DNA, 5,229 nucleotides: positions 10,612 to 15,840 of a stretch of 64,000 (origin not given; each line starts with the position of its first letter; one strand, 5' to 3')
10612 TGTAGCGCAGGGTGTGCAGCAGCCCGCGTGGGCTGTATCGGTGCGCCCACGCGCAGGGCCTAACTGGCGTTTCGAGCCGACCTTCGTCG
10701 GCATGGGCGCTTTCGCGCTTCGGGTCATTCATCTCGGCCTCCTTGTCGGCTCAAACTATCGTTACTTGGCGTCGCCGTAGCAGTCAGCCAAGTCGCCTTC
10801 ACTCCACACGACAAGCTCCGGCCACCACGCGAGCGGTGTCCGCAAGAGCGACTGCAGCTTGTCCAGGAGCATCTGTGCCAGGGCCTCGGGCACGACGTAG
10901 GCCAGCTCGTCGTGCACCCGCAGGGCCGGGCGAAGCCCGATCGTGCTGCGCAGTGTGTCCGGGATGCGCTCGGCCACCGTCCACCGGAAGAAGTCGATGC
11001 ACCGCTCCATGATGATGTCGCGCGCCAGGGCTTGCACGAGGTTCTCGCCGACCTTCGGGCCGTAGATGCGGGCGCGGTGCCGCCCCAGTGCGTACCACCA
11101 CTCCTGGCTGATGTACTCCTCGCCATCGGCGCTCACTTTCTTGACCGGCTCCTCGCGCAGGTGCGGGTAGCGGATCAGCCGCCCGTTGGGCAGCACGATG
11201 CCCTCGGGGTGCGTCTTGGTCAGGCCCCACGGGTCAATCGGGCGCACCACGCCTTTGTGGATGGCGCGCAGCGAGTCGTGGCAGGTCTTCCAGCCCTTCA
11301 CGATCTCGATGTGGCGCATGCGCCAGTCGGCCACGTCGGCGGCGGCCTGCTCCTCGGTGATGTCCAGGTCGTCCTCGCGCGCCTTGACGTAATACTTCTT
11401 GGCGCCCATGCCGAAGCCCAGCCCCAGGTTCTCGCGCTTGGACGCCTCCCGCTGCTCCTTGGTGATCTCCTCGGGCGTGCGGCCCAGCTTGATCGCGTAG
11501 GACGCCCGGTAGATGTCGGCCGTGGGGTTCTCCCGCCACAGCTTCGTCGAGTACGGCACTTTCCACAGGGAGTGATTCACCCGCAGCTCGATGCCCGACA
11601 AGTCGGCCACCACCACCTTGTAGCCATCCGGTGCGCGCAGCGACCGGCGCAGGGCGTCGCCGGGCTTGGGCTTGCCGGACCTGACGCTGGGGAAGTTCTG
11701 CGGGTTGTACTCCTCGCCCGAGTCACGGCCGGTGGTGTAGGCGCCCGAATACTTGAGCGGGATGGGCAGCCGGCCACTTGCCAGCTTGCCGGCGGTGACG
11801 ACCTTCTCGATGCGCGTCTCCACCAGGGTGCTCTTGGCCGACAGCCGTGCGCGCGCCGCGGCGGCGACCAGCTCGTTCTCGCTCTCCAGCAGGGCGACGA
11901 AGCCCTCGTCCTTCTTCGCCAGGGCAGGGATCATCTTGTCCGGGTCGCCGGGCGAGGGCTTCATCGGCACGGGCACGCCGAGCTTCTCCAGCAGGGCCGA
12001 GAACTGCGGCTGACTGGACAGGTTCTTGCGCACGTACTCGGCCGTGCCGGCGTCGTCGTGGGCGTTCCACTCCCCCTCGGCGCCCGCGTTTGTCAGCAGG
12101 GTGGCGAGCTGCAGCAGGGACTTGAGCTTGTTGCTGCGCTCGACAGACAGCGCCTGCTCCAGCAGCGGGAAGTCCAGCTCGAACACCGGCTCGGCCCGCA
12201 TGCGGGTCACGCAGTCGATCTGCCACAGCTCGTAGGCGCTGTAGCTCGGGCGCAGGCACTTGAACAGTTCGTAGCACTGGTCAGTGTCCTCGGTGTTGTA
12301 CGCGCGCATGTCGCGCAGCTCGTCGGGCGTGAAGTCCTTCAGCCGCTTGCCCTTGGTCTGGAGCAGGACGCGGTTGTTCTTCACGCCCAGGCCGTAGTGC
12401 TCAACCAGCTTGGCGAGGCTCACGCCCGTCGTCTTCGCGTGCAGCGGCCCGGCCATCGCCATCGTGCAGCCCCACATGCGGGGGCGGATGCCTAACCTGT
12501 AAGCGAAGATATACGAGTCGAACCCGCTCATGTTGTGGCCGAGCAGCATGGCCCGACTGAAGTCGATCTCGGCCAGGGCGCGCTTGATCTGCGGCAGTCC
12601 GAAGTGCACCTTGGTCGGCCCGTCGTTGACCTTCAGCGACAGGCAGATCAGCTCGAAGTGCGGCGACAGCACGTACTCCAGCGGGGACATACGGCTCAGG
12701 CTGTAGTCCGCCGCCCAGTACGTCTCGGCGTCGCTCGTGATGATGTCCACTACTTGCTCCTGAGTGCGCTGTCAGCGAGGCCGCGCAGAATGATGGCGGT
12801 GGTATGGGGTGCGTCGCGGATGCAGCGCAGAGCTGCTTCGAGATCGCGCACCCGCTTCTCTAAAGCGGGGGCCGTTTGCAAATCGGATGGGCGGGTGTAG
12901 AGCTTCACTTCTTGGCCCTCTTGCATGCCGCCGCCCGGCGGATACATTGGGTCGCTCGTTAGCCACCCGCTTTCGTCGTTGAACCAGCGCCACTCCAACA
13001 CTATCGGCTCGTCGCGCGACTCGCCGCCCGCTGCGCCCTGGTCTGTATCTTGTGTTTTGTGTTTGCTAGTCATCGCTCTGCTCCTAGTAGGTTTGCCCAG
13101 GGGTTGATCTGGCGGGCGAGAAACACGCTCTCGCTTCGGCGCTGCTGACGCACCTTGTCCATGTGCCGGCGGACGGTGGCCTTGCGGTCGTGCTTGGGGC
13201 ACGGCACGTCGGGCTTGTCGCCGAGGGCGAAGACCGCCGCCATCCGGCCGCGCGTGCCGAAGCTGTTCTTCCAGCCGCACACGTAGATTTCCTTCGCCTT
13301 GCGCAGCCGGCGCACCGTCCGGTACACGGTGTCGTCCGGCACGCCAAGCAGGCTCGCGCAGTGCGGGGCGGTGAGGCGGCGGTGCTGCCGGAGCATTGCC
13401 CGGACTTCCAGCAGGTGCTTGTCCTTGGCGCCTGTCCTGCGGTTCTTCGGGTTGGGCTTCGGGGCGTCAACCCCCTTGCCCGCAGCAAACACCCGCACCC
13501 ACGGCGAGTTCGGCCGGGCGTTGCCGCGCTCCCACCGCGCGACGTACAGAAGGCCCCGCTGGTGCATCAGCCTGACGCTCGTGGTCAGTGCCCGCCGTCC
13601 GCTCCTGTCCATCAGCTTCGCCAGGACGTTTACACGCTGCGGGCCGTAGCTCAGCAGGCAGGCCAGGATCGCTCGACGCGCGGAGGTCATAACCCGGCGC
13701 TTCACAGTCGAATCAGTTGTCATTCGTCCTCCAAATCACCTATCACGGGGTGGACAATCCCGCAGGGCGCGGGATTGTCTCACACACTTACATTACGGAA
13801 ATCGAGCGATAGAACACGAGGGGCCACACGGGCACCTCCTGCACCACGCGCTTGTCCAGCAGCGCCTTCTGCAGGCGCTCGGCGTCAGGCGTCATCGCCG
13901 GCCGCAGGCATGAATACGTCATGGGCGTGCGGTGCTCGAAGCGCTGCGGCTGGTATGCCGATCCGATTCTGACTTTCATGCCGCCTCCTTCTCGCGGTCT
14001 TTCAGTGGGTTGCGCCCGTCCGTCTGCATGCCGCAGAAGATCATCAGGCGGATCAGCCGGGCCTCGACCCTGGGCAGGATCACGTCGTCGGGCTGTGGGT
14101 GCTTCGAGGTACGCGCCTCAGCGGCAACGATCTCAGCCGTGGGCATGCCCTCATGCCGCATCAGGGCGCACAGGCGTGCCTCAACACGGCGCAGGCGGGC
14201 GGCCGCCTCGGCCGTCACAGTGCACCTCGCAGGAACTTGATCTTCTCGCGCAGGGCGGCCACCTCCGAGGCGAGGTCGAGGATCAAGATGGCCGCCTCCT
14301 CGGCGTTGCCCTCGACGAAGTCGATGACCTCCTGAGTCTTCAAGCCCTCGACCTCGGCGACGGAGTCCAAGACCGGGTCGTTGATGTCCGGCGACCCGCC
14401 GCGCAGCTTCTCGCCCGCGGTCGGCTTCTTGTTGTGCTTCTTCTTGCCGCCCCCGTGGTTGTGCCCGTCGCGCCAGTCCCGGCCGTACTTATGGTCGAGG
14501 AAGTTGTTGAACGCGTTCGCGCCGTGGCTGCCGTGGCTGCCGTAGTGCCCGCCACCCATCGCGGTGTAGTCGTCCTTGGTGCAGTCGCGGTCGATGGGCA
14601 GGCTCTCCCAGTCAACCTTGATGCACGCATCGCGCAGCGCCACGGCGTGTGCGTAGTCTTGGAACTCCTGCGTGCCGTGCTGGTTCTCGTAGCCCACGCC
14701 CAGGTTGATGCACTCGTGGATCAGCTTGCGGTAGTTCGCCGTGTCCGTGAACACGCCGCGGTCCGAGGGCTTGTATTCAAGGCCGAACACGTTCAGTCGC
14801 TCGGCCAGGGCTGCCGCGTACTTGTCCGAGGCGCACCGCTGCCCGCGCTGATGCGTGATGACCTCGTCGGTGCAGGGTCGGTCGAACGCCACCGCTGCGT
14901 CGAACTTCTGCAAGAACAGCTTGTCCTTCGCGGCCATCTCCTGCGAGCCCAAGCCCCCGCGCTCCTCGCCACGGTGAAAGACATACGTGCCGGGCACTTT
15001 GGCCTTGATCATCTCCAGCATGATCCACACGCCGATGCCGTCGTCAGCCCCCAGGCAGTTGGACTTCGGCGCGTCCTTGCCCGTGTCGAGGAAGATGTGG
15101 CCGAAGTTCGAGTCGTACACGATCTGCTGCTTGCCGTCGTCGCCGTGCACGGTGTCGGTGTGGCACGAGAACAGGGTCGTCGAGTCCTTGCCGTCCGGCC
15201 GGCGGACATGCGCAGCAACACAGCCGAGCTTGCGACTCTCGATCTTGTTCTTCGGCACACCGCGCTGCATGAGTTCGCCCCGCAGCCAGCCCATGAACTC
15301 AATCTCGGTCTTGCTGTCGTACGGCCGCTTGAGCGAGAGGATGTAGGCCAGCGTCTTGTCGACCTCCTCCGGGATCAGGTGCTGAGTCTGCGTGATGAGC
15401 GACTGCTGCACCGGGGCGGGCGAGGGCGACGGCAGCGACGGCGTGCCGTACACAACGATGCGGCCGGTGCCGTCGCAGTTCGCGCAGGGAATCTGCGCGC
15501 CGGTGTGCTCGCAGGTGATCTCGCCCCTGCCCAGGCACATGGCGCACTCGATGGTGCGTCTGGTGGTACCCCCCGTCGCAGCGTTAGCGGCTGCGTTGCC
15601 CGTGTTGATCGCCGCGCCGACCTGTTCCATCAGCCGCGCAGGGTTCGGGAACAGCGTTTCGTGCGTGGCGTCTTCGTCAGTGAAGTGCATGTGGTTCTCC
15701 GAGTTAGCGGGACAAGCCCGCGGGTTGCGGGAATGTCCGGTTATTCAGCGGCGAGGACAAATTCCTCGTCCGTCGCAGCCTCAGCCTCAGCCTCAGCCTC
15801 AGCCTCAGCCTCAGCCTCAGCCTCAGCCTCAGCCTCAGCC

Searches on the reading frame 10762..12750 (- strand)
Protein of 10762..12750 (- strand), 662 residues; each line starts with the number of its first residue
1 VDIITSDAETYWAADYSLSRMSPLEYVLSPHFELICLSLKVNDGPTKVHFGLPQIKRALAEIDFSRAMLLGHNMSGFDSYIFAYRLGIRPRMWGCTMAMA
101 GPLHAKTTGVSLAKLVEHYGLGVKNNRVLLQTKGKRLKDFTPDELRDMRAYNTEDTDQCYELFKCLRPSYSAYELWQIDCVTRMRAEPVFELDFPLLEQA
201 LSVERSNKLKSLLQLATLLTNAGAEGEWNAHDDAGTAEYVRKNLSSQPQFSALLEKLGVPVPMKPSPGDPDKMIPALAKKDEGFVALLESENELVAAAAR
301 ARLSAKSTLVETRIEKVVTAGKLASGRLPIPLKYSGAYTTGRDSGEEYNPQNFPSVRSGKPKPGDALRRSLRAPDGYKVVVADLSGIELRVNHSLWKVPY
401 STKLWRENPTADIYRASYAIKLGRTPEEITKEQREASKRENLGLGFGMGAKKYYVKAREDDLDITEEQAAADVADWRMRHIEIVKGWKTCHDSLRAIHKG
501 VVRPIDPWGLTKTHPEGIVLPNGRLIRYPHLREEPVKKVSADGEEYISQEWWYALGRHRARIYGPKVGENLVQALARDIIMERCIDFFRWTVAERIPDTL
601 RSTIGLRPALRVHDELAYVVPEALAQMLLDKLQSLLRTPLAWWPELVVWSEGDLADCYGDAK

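Call 11: search_protein_families(library=pfam, proteins=[window:10762-12750:-], max_evalue=0.001)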
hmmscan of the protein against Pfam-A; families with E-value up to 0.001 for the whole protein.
window:10762-12750:- (662 aa): 1 family
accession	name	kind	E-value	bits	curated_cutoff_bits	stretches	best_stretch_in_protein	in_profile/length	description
PF00476.26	DNA_pol_A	-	3.6e-16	59.5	34.3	1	241-480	29-248/381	DNA polymerase family A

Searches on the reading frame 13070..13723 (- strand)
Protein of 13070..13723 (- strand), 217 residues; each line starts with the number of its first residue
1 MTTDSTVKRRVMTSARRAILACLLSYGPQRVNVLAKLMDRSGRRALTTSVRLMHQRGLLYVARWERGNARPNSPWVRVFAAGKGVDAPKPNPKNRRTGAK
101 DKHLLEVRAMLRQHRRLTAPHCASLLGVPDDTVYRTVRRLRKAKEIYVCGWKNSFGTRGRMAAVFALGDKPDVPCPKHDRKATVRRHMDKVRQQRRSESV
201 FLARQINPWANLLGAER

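Call 11: search_protein_families(library=pfam, proteins=[window:13070-13723:-], max_evalue=0.001)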
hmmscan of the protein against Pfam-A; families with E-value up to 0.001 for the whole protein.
window:13070-13723:- (217 aa): 1 family
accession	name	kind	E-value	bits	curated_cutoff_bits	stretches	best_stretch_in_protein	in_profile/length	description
PF25212.1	HVO_A0114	-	0.00024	21.3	27.6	1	9-75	17-81/84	HVO_A0114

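Call 33: search_protein_families(library=phrogs, proteins=[window:13070-13723:-], max_evalue=0.001)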
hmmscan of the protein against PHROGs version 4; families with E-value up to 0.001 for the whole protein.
window:13070-13723:- (217 aa): 0 families

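Call 113: search_protein_families(library=ncbifam, proteins=[window:13070-13723:-], max_evalue=0.01)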
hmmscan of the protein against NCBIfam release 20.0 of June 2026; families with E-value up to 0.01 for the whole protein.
window:13070-13723:- (217 aa): 0 families

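Call 114: search_protein_families(library=padloc, proteins=[window:13070-13723:-], max_evalue=0.01)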
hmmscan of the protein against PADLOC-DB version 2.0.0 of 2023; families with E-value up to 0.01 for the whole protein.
window:13070-13723:- (217 aa): 0 families

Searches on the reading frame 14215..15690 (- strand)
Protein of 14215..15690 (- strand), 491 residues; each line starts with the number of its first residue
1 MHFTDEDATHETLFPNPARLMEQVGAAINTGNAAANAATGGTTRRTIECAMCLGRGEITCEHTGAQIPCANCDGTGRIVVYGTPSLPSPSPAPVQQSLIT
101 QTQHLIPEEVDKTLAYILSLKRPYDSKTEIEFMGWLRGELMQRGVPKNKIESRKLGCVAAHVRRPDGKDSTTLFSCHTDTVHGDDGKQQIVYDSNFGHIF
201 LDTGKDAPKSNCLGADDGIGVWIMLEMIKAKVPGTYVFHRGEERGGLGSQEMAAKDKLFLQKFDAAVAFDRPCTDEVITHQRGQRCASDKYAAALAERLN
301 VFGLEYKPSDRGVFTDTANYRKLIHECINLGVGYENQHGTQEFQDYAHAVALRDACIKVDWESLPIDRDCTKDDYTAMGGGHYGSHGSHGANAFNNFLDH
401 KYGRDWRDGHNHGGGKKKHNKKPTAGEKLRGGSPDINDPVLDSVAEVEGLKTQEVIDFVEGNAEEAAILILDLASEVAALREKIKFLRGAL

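Call 11: search_protein_families(library=pfam, proteins=[window:14215-15690:-], max_evalue=0.001)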
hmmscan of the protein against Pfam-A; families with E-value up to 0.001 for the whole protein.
window:14215-15690:- (491 aa): 2 families
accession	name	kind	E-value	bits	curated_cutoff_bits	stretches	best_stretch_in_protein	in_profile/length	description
PF04389.22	Peptidase_M28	-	3.7e-06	27.2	21.3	1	165-301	8-127/193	Peptidase family M28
PF15777.11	Anti-TRAP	-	0.00041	20.7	32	1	48-78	12-42/59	Tryptophan RNA-binding attenuator protein inhibitory protein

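Call 33: search_protein_families(library=phrogs, proteins=[window:14215-15690:-], max_evalue=0.001)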
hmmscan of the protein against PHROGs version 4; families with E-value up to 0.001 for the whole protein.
window:14215-15690:- (491 aa): 1 family
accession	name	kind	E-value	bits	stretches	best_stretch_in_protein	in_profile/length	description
phrog_4191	-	other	1.5e-67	229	1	111-375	5-257/342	peptidase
